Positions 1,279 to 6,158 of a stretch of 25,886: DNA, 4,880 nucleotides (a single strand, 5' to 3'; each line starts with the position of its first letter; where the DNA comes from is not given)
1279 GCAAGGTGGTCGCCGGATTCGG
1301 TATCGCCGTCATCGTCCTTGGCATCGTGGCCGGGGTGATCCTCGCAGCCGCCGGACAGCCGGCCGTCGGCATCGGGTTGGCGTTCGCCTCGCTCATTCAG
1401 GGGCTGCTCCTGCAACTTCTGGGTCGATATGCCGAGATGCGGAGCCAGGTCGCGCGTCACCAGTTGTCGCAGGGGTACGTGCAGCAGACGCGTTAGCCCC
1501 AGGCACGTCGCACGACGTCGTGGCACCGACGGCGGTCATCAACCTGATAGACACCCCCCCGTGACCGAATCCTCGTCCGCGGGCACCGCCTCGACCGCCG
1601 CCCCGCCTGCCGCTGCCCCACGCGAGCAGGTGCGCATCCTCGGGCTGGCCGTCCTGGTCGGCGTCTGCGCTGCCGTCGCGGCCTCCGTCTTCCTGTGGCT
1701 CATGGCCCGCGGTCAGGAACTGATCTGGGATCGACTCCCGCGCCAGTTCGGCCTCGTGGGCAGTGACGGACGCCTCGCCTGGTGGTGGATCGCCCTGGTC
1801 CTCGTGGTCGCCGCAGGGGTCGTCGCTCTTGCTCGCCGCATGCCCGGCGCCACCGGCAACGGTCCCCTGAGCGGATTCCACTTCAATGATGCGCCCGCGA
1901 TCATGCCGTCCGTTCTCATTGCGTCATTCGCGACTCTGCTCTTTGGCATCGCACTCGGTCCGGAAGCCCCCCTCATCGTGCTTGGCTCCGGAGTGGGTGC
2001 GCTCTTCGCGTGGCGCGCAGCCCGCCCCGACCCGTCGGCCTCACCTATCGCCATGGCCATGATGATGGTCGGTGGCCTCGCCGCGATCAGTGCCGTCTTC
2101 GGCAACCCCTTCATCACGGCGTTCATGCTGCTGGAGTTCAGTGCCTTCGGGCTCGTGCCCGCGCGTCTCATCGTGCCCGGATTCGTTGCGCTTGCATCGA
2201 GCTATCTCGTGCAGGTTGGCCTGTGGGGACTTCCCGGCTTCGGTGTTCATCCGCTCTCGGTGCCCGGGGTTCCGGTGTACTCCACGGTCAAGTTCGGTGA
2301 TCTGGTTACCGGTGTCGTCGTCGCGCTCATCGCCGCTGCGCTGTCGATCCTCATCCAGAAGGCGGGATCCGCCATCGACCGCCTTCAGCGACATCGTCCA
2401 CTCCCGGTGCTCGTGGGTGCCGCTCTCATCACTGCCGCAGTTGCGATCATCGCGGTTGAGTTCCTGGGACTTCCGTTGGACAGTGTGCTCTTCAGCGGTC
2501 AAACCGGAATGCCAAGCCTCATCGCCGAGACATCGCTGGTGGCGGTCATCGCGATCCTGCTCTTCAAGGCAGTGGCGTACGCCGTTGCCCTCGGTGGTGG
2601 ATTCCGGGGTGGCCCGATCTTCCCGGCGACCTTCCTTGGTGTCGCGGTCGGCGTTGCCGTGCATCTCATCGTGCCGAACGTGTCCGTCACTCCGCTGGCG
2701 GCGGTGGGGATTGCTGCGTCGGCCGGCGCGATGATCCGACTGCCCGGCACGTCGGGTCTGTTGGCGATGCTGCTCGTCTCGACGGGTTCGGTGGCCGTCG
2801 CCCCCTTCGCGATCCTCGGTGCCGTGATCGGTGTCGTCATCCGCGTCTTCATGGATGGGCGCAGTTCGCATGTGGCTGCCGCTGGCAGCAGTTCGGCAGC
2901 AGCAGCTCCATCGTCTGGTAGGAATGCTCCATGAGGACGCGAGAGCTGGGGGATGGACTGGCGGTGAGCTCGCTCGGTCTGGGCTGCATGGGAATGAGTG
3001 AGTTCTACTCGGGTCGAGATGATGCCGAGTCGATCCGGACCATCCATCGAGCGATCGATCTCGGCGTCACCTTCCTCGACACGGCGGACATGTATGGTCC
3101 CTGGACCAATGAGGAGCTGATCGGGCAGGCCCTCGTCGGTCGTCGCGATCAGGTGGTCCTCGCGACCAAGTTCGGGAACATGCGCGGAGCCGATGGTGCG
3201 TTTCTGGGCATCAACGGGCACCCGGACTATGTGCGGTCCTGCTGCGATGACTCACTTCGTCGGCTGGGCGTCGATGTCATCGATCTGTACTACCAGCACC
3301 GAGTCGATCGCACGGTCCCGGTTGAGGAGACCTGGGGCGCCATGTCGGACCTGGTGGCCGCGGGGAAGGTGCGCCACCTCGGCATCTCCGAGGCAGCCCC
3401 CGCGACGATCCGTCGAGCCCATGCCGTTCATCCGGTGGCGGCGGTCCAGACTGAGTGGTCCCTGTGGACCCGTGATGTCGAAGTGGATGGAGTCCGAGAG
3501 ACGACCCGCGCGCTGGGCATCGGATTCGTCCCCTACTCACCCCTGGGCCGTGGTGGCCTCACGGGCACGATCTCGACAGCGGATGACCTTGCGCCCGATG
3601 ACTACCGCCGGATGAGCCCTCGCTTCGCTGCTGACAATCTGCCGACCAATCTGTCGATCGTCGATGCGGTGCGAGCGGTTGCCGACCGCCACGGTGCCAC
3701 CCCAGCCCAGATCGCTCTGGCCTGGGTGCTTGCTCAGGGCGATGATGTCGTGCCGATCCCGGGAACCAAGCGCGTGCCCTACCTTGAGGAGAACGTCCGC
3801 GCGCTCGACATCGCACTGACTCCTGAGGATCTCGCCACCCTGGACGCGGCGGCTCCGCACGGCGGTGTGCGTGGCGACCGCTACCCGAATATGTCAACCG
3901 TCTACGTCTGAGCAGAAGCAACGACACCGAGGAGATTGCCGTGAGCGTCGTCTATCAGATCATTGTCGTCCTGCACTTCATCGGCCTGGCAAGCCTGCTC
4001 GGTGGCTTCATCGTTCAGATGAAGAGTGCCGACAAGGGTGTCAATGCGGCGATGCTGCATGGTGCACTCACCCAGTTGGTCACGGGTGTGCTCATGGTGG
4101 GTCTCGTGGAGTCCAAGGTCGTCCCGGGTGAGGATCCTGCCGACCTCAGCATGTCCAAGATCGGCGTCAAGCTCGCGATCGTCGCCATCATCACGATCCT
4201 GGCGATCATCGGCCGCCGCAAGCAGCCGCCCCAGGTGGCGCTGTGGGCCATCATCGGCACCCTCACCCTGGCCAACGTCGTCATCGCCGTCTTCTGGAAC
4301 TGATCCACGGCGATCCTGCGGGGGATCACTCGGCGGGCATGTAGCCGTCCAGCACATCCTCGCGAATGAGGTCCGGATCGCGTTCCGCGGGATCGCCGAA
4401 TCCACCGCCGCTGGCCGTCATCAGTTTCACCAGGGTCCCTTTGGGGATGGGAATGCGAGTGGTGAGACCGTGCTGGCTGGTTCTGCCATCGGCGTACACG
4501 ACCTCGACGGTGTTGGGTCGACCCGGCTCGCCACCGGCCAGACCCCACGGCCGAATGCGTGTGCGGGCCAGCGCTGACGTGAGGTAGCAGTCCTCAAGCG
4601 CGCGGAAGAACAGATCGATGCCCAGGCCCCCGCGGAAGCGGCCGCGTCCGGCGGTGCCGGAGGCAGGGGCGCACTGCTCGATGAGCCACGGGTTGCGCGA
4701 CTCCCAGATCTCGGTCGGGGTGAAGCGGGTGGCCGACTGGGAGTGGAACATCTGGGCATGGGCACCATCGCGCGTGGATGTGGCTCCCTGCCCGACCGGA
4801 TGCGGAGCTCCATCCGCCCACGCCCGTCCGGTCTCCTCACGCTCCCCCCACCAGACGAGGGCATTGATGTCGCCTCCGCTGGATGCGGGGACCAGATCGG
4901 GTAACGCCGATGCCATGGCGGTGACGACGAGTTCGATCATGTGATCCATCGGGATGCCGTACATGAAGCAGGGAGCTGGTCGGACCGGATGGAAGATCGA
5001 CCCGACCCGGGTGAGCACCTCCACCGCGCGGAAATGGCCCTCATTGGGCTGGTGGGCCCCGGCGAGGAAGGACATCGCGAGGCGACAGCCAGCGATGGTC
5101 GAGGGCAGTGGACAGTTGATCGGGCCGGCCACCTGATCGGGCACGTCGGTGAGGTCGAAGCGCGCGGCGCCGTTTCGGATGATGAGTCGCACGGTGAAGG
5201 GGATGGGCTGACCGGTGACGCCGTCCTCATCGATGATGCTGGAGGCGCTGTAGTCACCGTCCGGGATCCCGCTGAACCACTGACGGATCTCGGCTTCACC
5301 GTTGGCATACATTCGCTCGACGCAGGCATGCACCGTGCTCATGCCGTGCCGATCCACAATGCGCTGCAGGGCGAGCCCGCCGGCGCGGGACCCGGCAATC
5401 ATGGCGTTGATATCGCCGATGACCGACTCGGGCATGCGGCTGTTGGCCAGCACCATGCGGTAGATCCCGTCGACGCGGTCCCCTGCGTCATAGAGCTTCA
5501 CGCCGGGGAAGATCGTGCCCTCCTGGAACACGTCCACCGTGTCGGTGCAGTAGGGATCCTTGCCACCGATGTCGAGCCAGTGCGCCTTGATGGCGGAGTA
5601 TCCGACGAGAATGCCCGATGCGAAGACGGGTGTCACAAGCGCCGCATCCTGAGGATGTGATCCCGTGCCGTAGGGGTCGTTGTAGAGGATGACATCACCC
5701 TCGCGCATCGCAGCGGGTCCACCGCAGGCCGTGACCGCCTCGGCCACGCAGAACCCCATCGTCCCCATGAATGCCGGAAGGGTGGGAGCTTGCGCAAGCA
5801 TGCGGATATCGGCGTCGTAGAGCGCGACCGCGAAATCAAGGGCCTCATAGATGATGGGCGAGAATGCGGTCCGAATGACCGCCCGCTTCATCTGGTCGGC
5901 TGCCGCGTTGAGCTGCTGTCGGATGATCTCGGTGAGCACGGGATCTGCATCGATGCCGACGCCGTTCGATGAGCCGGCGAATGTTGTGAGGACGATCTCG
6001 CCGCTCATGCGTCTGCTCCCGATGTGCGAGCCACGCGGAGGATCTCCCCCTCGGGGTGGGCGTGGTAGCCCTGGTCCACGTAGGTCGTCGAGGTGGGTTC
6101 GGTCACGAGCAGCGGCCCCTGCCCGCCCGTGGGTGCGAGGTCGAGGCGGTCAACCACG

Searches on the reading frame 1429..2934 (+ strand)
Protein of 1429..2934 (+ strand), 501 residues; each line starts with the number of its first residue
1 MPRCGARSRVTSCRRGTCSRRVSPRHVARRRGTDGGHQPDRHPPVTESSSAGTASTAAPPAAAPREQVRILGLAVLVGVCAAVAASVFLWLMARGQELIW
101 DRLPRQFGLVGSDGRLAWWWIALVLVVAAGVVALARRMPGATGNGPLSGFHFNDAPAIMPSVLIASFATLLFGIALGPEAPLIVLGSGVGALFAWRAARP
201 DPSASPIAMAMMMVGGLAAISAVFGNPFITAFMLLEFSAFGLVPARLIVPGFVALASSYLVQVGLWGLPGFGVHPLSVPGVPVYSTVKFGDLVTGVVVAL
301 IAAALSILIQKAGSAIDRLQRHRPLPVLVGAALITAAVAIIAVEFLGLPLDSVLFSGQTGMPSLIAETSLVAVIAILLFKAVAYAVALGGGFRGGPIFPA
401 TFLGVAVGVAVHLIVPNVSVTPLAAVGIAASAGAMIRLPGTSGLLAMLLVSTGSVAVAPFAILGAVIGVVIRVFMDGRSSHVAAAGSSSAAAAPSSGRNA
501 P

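Call 8: search_protein_families(library=pfam, proteins=[window:1429-2934:+], max_evalue=0.001)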
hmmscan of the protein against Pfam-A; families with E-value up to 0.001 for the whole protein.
window:1429-2934:+ (501 aa): 1 family
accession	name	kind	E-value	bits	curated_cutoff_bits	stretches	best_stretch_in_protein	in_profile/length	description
PF00654.25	Voltage_CLC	-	1.8e-22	80.5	24.8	1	157-470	38-343/346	Voltage gated chloride channel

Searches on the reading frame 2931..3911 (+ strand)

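Call 8: search_protein_families(library=pfam, proteins=[window:2931-3911:+], max_evalue=0.001)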
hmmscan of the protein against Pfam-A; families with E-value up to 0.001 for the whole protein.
window:2931-3911:+ (326 aa): 1 family
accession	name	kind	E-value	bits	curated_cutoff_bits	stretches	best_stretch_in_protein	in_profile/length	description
PF00248.27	Aldo_ket_red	-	6.6e-75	252.3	24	1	15-307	2-289/291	Aldo/keto reductase family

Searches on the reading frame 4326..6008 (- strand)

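Call 8: search_protein_families(library=pfam, proteins=[window:4326-6008:-], max_evalue=0.001)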
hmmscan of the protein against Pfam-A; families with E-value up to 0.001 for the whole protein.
window:4326-6008:- (560 aa): 1 family
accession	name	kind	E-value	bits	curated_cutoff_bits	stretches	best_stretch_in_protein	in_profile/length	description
PF02538.19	Hydantoinase_B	-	1e-147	493.2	26.8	1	22-540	1-519/519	Hydantoinase B/oxoprolinase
